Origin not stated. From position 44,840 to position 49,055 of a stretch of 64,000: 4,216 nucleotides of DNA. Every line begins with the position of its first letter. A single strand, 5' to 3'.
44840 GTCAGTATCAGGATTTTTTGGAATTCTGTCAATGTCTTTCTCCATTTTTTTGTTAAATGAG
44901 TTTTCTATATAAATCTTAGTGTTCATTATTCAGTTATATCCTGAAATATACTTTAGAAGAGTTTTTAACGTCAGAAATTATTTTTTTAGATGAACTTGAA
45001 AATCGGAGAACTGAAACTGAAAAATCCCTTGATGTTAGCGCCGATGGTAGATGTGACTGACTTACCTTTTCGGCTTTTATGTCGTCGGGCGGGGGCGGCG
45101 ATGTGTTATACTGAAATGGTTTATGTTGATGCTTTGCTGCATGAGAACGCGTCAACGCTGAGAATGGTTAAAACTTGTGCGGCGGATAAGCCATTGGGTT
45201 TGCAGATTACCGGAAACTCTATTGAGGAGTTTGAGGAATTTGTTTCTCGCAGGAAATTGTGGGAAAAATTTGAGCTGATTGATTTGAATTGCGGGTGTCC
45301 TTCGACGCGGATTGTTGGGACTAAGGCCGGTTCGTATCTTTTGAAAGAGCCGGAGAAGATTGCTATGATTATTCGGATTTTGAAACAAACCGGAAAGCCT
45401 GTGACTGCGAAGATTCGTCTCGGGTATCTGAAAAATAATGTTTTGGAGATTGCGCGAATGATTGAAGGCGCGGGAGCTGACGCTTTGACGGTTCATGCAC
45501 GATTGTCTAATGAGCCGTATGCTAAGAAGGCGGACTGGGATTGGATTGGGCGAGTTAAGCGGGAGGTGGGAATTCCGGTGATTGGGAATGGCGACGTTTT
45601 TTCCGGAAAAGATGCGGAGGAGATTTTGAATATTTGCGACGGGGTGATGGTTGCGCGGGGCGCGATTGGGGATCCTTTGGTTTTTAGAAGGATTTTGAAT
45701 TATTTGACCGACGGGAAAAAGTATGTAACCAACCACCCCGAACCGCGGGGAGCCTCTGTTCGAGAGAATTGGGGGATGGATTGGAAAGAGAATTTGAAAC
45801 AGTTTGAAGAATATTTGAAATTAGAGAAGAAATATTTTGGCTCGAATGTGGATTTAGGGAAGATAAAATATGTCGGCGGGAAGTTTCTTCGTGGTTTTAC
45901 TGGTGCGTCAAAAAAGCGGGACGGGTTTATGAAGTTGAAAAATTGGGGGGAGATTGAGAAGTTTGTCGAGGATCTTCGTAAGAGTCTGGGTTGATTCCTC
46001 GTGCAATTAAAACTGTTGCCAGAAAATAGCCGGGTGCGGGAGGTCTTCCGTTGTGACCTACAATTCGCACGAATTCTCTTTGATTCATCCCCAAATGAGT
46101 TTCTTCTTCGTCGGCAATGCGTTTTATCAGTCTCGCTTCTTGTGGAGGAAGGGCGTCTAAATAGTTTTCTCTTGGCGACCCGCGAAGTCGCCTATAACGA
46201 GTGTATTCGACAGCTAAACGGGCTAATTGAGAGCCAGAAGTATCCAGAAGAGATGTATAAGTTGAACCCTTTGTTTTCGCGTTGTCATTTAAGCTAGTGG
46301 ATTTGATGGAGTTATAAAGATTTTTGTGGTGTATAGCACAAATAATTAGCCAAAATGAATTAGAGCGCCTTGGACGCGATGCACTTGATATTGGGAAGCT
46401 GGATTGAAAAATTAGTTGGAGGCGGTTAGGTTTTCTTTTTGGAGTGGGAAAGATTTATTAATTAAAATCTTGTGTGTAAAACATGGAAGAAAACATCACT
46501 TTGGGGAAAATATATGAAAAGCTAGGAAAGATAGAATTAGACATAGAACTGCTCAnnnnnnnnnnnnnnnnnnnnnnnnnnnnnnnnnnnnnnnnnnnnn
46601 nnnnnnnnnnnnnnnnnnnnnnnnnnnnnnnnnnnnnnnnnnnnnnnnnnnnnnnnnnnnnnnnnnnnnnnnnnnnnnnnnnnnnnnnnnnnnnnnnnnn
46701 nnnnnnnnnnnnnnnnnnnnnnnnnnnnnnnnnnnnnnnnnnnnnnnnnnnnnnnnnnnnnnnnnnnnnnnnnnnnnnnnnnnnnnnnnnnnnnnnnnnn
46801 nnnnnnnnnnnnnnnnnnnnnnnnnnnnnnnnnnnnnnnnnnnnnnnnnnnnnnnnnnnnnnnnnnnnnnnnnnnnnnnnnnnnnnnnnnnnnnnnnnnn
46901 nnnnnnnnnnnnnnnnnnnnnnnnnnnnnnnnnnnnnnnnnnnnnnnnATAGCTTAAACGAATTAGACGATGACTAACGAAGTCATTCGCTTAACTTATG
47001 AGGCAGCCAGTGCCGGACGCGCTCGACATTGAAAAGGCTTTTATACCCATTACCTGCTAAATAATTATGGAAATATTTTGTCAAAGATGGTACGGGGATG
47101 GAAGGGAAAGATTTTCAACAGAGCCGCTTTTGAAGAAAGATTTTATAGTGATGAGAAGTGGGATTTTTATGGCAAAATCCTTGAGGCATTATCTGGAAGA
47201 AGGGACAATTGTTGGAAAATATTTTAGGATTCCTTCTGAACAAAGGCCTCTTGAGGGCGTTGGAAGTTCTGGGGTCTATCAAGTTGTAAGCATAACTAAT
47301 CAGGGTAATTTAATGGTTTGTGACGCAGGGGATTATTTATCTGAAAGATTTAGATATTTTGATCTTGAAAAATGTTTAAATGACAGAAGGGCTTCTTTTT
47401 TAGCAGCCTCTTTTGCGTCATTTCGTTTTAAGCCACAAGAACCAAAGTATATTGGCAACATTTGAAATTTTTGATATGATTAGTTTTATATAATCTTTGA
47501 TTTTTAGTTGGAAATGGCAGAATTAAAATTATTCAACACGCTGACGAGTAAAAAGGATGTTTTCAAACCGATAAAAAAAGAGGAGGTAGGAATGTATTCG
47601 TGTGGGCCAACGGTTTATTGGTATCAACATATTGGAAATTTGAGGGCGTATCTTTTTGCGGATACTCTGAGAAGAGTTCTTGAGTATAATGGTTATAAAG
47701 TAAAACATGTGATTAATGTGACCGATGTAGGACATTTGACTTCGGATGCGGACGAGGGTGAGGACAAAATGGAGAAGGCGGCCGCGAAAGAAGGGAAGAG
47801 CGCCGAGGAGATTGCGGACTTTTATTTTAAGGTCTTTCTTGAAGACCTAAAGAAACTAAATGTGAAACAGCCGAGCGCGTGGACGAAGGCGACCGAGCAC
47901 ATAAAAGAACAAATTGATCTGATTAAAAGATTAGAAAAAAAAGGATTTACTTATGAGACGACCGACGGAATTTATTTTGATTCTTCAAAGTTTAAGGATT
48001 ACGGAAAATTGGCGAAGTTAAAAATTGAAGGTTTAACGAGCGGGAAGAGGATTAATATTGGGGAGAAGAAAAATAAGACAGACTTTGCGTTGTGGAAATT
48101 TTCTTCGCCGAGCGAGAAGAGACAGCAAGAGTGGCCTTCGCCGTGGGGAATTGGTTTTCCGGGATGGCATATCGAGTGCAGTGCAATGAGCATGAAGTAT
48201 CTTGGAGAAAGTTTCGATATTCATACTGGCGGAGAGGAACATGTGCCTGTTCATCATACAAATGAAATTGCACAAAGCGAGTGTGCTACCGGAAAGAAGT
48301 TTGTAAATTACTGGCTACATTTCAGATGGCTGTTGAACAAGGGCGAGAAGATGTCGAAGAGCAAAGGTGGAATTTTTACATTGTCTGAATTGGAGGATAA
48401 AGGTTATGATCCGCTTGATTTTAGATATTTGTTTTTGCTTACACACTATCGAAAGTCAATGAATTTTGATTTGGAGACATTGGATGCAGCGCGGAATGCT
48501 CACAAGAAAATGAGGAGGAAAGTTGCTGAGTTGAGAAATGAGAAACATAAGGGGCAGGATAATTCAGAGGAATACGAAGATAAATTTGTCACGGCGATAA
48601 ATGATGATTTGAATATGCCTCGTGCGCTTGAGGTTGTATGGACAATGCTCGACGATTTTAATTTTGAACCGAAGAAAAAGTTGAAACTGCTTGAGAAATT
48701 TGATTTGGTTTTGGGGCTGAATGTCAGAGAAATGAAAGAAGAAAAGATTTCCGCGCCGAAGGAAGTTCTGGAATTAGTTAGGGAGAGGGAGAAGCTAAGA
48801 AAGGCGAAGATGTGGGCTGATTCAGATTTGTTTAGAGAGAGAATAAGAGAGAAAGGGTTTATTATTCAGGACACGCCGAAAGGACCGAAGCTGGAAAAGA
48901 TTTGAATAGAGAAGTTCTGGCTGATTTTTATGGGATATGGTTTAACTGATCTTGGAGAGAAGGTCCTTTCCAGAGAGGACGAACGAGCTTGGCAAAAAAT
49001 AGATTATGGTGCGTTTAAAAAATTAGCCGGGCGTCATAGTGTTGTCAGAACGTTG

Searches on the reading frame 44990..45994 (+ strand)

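Call 19: search_protein_families(library=pfam, proteins=[window:44990-45994:+], max_evalue=0.001)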
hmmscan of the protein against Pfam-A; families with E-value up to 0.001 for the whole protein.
window:44990-45994:+ (334 aa): 2 families
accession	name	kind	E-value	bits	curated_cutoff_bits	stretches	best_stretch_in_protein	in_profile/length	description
PF01207.24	Dus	-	2.2e-65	221.2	20.4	1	15-246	1-237/311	Dihydrouridine synthase (Dus)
PF01180.27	DHO_dh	-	1.2e-05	25.1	27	0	177-214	221-260/291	Dihydroorotate dehydrogenase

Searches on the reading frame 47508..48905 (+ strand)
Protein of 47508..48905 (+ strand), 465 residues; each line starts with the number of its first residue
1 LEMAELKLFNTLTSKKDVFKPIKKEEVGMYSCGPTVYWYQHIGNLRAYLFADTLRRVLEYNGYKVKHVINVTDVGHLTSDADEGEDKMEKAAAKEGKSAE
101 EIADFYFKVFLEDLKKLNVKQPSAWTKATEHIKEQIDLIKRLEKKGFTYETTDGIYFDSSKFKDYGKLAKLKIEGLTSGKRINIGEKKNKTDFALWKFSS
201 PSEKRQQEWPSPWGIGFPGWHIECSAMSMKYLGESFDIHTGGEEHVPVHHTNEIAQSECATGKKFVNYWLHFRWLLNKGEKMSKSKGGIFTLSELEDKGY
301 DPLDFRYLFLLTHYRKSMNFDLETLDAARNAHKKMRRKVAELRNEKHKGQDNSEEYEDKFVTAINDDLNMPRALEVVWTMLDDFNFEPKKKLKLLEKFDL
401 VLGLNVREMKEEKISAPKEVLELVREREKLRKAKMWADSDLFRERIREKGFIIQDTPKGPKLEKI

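Call 18: search_protein_families(library=pfam, proteins=[window:47508-48905:+], max_evalue=0.001)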
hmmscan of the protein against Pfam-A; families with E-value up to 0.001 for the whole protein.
window:47508-48905:+ (465 aa): 4 families
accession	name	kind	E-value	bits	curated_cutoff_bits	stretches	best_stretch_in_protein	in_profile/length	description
PF01406.26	tRNA-synt_1e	-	8.6e-97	324.6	27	1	19-329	2-300/301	tRNA synthetases class I (C) catalytic domain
PF09334.17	tRNA-synt_1g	-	1.1e-12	47.9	20.1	1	40-161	14-126/391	tRNA synthetases class I (M)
PF01921.24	tRNA-synt_1f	-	5e-09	36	27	1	275-349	276-349/360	tRNA synthetases class I (K)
PF23493.1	CysS_C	-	0.00017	22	23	1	417-458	5-46/51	Cysteinyl-tRNA ligase anticodon binding domain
